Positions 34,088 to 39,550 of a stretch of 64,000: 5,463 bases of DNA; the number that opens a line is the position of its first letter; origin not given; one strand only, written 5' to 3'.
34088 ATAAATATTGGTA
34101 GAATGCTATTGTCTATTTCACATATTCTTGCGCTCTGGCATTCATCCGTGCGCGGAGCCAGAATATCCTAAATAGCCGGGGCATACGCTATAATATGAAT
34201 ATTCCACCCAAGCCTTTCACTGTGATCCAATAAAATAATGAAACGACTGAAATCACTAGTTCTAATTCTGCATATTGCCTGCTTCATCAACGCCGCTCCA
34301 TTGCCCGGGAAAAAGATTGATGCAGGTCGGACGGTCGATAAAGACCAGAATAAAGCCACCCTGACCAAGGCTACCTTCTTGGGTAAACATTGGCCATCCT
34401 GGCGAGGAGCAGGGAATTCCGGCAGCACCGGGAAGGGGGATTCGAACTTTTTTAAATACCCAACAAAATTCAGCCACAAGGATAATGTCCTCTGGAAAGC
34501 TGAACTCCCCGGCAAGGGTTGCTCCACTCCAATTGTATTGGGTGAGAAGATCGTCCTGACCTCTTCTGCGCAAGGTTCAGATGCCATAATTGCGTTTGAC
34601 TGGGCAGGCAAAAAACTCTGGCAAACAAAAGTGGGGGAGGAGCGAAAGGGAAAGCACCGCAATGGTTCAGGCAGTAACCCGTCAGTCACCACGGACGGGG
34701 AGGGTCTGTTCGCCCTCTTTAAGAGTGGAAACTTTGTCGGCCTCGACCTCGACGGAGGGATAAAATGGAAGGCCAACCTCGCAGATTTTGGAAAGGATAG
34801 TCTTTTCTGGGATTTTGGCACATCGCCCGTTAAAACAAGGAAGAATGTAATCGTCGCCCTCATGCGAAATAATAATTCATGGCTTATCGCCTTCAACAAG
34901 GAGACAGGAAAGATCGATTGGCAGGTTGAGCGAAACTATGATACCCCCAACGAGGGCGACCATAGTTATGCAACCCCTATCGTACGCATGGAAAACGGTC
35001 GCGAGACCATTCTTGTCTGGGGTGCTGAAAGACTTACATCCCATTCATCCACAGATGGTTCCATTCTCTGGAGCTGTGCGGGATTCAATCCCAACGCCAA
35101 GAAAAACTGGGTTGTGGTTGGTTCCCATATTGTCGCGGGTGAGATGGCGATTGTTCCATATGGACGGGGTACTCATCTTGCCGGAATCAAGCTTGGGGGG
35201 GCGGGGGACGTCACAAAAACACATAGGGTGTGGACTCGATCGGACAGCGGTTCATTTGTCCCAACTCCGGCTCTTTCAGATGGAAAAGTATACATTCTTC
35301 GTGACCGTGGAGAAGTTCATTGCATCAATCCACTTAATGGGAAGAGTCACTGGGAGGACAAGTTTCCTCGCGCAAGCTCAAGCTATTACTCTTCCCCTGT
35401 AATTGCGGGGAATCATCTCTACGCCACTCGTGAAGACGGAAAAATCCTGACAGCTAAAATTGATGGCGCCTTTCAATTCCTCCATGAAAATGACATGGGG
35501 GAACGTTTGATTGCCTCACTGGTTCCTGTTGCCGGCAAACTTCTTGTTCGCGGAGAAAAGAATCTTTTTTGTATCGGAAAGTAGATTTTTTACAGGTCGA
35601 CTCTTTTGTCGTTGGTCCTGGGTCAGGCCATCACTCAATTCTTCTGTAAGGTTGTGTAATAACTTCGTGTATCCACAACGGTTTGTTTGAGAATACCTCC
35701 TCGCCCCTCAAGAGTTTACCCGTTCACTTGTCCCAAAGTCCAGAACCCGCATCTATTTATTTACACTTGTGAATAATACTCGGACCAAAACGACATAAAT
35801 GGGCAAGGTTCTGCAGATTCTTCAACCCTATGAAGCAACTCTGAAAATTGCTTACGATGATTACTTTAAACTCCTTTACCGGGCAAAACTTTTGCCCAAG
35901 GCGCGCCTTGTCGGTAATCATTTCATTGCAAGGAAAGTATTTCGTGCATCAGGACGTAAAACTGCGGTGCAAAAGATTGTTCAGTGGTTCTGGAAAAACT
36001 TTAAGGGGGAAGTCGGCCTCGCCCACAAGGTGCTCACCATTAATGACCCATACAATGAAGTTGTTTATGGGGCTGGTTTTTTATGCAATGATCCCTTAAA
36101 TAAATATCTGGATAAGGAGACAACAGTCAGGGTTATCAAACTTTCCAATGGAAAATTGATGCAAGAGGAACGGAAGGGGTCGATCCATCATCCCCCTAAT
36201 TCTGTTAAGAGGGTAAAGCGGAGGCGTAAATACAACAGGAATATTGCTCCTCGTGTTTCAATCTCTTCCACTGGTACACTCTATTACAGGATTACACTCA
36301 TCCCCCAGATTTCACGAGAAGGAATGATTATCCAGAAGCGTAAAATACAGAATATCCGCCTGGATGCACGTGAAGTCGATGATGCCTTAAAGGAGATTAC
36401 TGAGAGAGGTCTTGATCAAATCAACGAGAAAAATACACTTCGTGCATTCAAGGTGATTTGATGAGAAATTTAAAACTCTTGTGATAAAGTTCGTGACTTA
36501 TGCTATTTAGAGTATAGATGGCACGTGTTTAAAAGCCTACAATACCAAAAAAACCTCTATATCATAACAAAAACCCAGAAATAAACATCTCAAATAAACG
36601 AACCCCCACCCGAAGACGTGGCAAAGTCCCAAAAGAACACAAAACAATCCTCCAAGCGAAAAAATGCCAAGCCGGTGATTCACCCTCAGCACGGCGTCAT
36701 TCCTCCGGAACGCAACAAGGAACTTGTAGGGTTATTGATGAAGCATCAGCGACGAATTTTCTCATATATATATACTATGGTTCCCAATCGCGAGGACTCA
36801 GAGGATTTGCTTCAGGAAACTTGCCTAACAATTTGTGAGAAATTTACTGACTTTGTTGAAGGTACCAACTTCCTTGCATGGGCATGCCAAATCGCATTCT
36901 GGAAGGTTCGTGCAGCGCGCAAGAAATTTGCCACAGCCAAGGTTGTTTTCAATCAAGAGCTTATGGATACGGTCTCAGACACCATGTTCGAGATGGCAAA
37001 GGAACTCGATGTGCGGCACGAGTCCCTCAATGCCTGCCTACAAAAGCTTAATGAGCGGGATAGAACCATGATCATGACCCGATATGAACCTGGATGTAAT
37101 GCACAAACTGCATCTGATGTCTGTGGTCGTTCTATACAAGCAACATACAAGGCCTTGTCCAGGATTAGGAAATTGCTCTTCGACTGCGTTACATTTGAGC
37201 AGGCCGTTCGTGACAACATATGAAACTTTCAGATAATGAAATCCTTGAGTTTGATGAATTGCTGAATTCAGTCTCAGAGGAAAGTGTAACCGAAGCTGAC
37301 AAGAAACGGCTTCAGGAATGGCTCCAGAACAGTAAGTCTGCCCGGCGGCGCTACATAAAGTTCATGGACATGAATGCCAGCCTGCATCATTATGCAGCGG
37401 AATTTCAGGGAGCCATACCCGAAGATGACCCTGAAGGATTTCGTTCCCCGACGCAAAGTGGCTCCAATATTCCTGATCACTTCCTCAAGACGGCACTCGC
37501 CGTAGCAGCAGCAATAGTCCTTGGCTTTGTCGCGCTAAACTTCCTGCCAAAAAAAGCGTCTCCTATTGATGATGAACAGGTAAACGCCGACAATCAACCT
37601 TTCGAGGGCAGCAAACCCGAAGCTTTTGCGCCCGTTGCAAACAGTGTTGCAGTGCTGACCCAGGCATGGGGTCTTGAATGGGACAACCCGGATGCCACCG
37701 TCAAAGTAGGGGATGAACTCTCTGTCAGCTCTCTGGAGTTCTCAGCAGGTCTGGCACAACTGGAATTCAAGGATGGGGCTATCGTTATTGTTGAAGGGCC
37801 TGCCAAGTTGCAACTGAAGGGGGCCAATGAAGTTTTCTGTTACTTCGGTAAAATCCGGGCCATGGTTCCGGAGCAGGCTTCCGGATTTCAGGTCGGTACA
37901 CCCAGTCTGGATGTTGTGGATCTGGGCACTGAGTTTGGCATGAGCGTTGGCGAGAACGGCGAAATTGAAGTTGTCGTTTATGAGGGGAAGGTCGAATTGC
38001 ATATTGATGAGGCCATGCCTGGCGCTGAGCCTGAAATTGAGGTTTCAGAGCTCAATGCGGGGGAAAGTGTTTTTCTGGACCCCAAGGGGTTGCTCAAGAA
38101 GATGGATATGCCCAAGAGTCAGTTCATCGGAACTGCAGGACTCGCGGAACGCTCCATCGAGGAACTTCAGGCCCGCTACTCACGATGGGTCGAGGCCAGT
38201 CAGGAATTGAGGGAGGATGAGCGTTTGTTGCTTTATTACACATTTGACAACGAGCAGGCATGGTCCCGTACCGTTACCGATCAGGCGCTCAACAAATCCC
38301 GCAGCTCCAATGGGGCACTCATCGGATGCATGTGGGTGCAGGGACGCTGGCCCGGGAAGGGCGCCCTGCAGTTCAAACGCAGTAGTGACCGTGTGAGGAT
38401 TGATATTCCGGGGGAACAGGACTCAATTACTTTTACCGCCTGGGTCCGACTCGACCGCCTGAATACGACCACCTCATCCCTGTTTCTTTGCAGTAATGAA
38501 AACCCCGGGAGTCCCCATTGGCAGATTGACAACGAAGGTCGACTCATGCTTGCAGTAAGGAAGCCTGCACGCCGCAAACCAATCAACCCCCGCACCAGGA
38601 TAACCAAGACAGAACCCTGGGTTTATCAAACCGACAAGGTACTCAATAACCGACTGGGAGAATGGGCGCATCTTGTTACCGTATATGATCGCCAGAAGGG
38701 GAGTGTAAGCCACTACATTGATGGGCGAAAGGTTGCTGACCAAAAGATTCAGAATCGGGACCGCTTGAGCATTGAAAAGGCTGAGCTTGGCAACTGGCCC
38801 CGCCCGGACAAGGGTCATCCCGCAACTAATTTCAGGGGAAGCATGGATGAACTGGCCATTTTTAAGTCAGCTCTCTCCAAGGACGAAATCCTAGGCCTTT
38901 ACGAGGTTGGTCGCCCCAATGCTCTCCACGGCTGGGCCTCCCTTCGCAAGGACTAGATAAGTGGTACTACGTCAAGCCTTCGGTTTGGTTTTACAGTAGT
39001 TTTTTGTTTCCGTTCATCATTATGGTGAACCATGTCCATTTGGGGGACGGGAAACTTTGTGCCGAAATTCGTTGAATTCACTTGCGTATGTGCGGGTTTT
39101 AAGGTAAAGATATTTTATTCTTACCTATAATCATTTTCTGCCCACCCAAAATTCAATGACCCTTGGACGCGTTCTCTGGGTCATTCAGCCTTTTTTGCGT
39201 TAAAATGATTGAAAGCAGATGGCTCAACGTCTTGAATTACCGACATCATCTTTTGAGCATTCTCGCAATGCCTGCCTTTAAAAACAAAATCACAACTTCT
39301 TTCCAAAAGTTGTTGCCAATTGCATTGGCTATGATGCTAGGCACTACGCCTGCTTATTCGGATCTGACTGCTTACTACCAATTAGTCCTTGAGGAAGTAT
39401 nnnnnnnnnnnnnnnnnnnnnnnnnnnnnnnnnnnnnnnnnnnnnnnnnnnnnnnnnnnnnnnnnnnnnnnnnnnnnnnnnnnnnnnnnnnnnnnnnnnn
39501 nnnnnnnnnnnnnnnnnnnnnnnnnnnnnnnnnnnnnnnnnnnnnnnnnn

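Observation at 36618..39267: ECF sigma / FecR-LamG anti-sigma pair directly upstream of the giant LamG-containing gene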

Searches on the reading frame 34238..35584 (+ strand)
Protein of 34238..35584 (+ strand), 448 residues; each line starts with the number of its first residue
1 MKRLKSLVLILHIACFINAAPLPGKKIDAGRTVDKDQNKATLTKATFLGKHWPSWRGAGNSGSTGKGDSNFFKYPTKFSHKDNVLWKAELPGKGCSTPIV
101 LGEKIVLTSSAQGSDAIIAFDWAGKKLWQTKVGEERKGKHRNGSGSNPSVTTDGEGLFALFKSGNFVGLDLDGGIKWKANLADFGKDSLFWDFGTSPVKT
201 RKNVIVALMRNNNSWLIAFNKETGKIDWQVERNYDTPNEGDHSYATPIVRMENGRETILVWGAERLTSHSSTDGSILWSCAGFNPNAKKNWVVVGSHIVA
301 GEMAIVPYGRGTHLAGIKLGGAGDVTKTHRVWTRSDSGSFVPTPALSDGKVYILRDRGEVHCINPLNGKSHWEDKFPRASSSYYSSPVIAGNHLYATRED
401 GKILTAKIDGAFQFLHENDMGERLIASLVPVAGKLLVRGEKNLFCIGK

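Call 10: search_protein_families(library=pfam, proteins=[window:34238-35584:+], max_evalue=0.001)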
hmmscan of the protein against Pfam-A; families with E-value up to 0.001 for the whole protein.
window:34238-35584:+ (448 aa): 3 families
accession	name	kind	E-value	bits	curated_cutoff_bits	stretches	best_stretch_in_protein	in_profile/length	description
PF13360.13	PQQ_2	-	2.1e-24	86.9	27.6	2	84-183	55-148/233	Outer membrane protein assembly factor BamB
PF13570.13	Beta-prop_ACSF4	-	6e-11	42.8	133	1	324-410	119-204/329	Beta-alanine-activating enzyme, beta-propeller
PF01011.28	PQQ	-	0.00012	21.4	26.7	0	338-380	47-89/595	Glucose/ethanol/alcohol dehydrogenase, beta-propeller domain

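Call 64: search_protein_families(library=ncbifam, proteins=[window:34238-35584:+], max_evalue=0.01)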
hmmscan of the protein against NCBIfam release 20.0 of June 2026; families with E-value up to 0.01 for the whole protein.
window:34238-35584:+ (448 aa): 3 families
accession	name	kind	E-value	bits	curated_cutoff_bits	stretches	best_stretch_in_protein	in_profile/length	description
TIGR03300.1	assembly_YfgL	equivalog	4.8e-13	48.5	285.2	1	126-437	42-325/377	outer membrane protein assembly factor BamB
NF008351.0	PRK11138.1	equivalog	2.5e-09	36.1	423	0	123-238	88-192/394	outer membrane protein assembly factor BamB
TIGR04528.1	acido_non_PQQ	subfamily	3.6e-09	35.9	650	1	119-246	71-192/493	acido-empty-quinoprotein group A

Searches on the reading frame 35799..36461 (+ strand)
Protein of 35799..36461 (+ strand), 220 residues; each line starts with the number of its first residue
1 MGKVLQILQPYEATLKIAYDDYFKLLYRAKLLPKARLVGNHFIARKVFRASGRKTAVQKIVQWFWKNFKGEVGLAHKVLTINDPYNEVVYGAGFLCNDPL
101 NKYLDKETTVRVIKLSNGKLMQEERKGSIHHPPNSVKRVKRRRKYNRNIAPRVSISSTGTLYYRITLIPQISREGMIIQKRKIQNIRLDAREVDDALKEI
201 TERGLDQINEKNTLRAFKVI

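Call 10: search_protein_families(library=pfam, proteins=[window:35799-36461:+], max_evalue=0.001)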
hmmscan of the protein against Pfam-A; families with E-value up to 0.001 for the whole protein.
window:35799-36461:+ (220 aa): 0 families

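Call 44: search_protein_families(library=pfam, proteins=[window:35799-36461:+], max_evalue=0.01)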
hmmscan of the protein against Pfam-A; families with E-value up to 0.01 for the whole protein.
window:35799-36461:+ (220 aa): 0 families

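Call 64: search_protein_families(library=ncbifam, proteins=[window:35799-36461:+], max_evalue=0.01)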
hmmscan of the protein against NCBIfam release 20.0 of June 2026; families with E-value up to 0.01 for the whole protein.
window:35799-36461:+ (220 aa): 0 families

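Call 67: predict_structure(protein=window:35799-36461:+)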
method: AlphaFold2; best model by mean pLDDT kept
length: 220 residues; sequences in the alignment: 1
mean_pLDDT: 33.8   pTM: 0.19
mean pLDDT of the five models: 33.8, 31.5, 29.6, 28.6, 27.9
residues with pLDDT >= 90: 0; 70-90: 0; 50-70: 0; < 50: 220
segments of 3 or more residues with pLDDT < 50: 1-220
pLDDT, mean of each block of 10 residues (from residue 1): 28 33 36 34 34 41 41 30 29 28 34 32 33 29 32 30 34 33 36 44 39 33
secondary structure, 60 per line:
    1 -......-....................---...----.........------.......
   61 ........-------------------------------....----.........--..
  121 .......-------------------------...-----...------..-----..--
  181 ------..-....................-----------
elements in order: H2-7 H9-28 H39-47 H54-68 H100-103 E108-116 E119-127 E153-155 E161-163 H190-209

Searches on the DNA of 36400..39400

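Call 70: search_rna_families(source=window, start=36400, end=39400, threshold=evalue, max_evalue=1)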
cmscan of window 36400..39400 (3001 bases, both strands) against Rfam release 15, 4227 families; matches with E-value up to 1: 0.
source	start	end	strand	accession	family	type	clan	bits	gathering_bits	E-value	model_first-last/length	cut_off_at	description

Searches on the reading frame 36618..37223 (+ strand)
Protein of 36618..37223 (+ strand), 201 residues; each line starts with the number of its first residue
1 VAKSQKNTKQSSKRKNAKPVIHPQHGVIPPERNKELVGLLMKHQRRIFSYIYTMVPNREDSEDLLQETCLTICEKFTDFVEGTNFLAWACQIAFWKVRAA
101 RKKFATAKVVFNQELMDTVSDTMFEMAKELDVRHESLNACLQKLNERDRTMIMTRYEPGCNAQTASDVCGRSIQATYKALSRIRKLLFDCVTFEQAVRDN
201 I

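Call 6: search_protein_families(library=pfam, proteins=[window:36618-37223:+], max_evalue=0.1)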
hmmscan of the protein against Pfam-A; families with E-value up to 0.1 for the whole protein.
window:36618-37223:+ (201 aa): 3 families
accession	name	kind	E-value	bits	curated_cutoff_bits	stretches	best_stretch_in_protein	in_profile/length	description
PF04542.20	Sigma70_r2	-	9.2e-11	41.8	24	1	39-93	1-57/71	Sigma-70 region 2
PF08281.18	Sigma70_r4_2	-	1.1e-05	25.4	25.7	1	135-187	2-54/54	Sigma-70, region 4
PF04545.22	Sigma70_r4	-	0.04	13.9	24.1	0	140-173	1-34/50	Sigma-70, region 4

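Call 9: search_protein_families(library=ncbifam, proteins=[window:36618-37223:+], max_evalue=0.1)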
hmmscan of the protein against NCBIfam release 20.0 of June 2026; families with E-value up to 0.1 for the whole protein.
window:36618-37223:+ (201 aa): 69 families (the best 25 are shown)
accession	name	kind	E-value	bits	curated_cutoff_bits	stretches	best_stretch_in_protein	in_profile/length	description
TIGR02989.1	Sig-70_gvs1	subfamily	6.2e-47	159.5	124.55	1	35-191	2-158/158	RNA polymerase sigma-70 factor, Rhodopirellula/Verrucomicrobium family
TIGR02937.1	sigma70-ECF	superfamily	2.7e-14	53.1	42.9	1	38-187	5-161/165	sigma-70 family RNA polymerase sigma factor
NF007222.0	PRK09640.1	equivalog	9.1e-12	44.9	194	1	39-178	31-169/188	RNA polymerase sigma factor SigX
NF009166.1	PRK12513.1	equivalog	1.6e-11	44.3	206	1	39-178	27-172/193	RNA polymerase sigma factor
TIGR02959.1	SigZ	equivalog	1e-09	38.5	168.65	1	42-194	3-155/170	RNA polymerase sigma factor SigZ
TIGR02950.1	SigM_subfam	subfamily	1.2e-09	38.2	147.95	1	39-187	5-154/159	RNA polymerase sigma factor, SigM family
TIGR02983.1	SigE-fam_strep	subfamily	2.6e-09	37.2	141.55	1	34-175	6-142/162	SigE family RNA polymerase sigma factor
NF004113.0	PRK05602.1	equivalog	7.3e-09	35.5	208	1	37-189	48-199/211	RNA polymerase sigma factor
NF007215.0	PRK09637.1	equivalog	1.9e-08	34.5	212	1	41-197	8-164/181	RNA polymerase sigma factor SigZ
TIGR02952.1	Sig70_famx2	equivalog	2.6e-08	34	206.45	1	42-175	19-154/170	ECF subfamily RNA polymerase sigma factor, BldN family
NF007230.0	PRK09648.1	subfamily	3.5e-08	33.4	209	1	59-185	55-187/195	RNA polymerase sigma factor ShbA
NF006089.0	PRK08241.1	subfamily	4.7e-08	32.5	240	1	32-93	20-81/343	RNA polymerase subunit sigma-70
NF009168.0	PRK12515.1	subfamily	6.2e-08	32.3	236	1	38-168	26-156/189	RNA polymerase sigma factor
NF058625.1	sigma_PG0214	equivalog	7.6e-08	32.2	130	1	40-187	10-157/170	GFO_1088 family ECF-type sigma factor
NF007216.0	PRK09638.1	equivalog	2.1e-07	30.9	194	1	36-156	20-139/180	RNA polymerase sigma factor SigY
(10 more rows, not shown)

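Call 52: search_solved_structures(query=window:36618-37223:+, max_evalue=0.001)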
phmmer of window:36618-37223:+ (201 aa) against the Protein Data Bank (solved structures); distinct sequences matched with E-value up to 0.001: 2.
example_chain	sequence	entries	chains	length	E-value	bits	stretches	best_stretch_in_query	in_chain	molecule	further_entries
1h3l_A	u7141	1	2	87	0.00025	24.3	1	45-93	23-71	RNA POLYMERASE SIGMA FACTOR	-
7qh5_A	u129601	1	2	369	0.00032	24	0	39-93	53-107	RNA polymerase sigma factor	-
